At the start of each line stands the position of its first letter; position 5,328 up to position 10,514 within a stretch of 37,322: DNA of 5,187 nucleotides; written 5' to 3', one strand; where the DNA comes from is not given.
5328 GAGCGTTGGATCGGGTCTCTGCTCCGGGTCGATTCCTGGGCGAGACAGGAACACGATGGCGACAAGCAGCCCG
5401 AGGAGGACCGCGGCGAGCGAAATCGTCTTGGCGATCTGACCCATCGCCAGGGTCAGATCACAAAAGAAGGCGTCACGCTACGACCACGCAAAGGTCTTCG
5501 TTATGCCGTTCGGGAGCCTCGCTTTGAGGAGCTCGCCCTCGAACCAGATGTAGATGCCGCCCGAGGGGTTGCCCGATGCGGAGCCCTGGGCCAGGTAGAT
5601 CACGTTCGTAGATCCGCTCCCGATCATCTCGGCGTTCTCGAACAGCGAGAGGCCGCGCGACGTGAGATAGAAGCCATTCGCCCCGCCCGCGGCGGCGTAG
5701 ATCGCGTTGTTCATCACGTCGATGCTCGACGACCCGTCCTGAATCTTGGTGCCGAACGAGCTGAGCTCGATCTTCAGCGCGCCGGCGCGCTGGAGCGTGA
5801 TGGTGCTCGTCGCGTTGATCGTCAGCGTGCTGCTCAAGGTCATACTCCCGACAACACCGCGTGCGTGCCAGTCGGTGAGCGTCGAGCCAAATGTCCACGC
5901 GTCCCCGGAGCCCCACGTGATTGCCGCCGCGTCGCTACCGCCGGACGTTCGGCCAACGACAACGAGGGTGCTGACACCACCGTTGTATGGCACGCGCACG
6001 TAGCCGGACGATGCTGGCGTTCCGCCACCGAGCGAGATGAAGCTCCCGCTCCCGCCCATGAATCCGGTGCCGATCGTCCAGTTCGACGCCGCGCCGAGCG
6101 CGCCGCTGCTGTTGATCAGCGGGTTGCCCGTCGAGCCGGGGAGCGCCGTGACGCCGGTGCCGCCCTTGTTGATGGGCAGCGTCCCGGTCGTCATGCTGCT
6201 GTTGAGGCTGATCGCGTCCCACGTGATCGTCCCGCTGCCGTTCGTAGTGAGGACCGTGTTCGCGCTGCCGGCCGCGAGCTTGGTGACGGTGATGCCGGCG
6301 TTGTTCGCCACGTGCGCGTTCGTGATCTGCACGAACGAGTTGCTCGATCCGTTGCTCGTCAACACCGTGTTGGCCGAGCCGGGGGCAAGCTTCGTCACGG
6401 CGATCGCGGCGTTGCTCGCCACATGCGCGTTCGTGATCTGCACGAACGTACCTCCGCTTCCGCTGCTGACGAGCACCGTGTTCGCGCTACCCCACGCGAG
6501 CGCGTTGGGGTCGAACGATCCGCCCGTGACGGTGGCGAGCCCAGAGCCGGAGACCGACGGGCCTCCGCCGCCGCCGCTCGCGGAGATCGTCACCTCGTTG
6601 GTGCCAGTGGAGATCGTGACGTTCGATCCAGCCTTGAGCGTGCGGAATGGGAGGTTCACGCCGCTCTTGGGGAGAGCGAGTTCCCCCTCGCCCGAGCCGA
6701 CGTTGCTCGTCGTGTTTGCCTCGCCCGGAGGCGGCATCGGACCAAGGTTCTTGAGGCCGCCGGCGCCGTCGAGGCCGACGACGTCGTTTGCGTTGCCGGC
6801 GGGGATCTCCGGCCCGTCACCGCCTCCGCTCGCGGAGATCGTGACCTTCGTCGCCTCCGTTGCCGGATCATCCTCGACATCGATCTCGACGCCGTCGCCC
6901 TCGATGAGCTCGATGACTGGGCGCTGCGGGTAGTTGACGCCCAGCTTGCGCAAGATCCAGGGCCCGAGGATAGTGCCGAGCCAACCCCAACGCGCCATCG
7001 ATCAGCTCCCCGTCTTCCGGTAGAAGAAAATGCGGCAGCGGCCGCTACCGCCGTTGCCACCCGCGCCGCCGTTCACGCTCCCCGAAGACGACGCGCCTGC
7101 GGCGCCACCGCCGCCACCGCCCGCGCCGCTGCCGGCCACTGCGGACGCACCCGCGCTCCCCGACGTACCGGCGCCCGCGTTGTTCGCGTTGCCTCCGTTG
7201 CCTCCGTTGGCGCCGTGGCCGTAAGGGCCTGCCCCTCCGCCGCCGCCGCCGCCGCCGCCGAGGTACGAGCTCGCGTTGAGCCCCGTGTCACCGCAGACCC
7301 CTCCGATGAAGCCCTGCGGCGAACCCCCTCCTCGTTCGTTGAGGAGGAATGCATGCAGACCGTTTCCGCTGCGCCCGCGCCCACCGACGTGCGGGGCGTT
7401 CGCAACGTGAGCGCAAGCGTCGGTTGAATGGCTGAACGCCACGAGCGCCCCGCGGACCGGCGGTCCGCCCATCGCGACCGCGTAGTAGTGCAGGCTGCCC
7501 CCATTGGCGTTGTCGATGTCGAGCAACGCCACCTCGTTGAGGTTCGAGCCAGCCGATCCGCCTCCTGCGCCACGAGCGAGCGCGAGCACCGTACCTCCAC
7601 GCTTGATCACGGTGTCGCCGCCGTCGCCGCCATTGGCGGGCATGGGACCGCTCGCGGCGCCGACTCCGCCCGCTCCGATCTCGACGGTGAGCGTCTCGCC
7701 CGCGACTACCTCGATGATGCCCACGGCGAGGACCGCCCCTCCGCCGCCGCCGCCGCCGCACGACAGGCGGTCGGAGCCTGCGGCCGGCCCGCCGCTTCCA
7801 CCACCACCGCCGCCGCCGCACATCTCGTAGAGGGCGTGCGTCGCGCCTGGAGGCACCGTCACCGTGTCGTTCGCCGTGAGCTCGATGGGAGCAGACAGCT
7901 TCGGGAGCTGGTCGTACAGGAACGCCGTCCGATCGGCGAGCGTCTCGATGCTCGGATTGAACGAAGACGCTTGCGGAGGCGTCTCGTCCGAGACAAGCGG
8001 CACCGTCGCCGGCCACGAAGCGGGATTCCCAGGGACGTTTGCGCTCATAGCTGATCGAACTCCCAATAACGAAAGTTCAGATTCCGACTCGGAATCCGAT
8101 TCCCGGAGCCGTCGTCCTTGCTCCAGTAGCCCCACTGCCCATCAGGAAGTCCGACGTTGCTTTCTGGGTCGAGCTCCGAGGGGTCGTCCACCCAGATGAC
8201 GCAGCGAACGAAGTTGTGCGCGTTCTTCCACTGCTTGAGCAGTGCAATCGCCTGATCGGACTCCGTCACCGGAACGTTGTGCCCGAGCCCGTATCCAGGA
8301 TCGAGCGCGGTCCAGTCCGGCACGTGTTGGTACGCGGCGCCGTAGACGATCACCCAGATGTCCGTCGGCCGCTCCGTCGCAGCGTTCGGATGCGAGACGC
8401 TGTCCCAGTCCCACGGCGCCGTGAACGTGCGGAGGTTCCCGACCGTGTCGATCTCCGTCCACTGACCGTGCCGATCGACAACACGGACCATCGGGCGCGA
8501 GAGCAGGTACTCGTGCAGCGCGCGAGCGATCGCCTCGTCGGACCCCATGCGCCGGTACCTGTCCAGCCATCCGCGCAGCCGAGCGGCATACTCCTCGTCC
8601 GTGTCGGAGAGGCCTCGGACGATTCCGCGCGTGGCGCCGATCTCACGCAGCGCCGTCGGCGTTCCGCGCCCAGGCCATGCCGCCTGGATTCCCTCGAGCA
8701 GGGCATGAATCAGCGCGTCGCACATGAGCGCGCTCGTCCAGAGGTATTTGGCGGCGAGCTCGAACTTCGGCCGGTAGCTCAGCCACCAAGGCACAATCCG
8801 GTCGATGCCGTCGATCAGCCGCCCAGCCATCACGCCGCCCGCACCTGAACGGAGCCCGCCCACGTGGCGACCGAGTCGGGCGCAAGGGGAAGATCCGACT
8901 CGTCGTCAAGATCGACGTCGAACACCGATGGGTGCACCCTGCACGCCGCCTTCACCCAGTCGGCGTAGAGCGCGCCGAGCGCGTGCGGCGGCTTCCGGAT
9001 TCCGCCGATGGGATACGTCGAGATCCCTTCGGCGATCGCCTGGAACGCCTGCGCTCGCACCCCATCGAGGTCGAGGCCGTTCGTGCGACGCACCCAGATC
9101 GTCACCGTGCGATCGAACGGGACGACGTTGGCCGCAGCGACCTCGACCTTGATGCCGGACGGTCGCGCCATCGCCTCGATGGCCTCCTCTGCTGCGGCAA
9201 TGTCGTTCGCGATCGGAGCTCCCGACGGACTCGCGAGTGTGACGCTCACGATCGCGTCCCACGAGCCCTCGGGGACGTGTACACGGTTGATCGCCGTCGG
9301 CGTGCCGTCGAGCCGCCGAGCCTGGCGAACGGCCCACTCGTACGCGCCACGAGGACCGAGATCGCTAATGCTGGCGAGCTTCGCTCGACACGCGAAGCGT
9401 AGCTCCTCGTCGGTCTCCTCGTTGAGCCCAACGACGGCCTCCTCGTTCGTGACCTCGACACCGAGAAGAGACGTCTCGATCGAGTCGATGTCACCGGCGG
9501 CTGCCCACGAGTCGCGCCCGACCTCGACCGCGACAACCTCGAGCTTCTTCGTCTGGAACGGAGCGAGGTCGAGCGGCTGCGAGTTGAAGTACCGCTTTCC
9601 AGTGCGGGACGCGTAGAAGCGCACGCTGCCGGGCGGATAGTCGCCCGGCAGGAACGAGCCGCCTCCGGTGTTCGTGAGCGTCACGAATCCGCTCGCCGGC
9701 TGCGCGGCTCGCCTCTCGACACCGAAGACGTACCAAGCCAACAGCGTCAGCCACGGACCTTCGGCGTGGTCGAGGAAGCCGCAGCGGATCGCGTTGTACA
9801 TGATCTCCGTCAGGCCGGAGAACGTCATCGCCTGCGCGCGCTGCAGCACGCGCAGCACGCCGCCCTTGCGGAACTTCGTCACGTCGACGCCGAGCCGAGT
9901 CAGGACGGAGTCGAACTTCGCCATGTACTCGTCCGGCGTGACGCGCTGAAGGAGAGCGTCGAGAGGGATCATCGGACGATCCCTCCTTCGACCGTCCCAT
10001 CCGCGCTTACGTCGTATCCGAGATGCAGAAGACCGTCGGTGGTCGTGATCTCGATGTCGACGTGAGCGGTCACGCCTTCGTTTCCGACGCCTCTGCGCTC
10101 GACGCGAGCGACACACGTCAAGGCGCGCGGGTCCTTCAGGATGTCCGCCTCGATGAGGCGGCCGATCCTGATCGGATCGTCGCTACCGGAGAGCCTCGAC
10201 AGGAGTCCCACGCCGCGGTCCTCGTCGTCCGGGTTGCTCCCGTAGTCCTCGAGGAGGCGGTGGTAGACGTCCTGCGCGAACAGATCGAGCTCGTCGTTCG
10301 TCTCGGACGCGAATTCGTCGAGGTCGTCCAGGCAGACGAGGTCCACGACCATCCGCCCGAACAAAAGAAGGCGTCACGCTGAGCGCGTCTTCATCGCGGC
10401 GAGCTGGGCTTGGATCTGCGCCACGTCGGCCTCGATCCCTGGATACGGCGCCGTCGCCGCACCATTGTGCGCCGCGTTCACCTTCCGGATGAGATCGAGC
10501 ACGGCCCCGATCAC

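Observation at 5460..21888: Invariant 17-nt motif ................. occurs five times, only at module boundaries of the late operon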

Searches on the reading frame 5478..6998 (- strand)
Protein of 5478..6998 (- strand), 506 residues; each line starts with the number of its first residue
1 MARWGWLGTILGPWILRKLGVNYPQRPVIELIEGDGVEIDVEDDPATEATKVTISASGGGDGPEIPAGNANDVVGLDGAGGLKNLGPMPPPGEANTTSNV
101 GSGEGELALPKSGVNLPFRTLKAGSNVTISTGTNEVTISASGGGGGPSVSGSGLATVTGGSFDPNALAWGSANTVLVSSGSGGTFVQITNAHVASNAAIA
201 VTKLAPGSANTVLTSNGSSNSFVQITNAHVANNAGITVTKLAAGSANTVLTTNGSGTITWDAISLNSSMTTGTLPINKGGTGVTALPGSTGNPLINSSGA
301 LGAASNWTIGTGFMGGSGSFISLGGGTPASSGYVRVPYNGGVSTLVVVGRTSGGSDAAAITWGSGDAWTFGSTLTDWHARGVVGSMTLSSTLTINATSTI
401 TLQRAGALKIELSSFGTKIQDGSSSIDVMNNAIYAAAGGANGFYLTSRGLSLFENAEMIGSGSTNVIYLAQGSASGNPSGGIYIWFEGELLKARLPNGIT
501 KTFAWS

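Call 9: search_protein_families(library=phrogs, proteins=[window:5478-6998:-], max_evalue=0.001)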
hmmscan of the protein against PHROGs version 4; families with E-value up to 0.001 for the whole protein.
window:5478-6998:- (506 aa): 0 families

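Call 11: search_protein_families(library=pfam, proteins=[window:5478-6998:-], max_evalue=0.01)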
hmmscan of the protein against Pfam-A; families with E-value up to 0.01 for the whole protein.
window:5478-6998:- (506 aa): 0 families

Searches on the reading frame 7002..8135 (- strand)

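Call 9: search_protein_families(library=phrogs, proteins=[window:7002-8135:-], max_evalue=0.001)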
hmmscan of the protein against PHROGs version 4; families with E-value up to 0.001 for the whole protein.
window:7002-8135:- (377 aa): 5 families
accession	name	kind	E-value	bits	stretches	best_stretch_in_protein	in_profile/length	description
phrog_863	-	tail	4.4e-19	69.9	1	79-215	396-525/690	tail fiber assembly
phrog_9239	-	tail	1.2e-08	34.9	1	86-374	486-739/741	tail tubular protein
phrog_356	-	tail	0.00033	20.1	1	85-198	665-781/924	minor tail protein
phrog_2295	-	unknown function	0.0004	20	1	86-198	581-688/1183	-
phrog_754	-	tail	0.00055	20.7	1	93-199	62-172/325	minor tail protein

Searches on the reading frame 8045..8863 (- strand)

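Call 9: search_protein_families(library=phrogs, proteins=[window:8045-8863:-], max_evalue=0.001)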
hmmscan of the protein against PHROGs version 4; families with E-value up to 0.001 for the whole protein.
window:8045-8863:- (272 aa): 1 family
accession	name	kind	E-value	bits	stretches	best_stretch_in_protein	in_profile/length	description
phrog_25352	-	unknown function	0.00074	20.6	0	112-159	47-94/97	-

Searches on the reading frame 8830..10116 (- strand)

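Call 9: search_protein_families(library=phrogs, proteins=[window:8830-10116:-], max_evalue=0.001)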
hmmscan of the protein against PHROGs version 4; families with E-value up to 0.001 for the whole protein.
window:8830-10116:- (428 aa): 2 families
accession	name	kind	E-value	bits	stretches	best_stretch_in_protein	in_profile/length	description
phrog_6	-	tail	2.6e-34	119.8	1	49-419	60-398/548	baseplate wedge subunit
phrog_4226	-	tail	9.1e-07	29.4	1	224-363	33-168/228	baseplate protein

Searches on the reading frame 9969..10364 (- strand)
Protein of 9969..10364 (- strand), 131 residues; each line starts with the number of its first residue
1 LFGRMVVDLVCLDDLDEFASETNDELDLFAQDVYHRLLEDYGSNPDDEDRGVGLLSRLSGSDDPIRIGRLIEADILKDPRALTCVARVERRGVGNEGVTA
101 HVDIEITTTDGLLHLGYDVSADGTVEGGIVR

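Call 9: search_protein_families(library=phrogs, proteins=[window:9969-10364:-], max_evalue=0.001)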
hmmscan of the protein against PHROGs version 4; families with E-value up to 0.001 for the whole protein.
window:9969-10364:- (131 aa): 0 families

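Call 11: search_protein_families(library=pfam, proteins=[window:9969-10364:-], max_evalue=0.01)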
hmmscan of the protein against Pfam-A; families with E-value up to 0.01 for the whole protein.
window:9969-10364:- (131 aa): 0 families

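Call 60: search_protein_families(library=phrogs, proteins=[window:9969-10346:-], max_evalue=0.01)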
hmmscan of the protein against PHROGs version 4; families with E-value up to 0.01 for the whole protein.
window:9969-10346:- (125 aa): 0 families
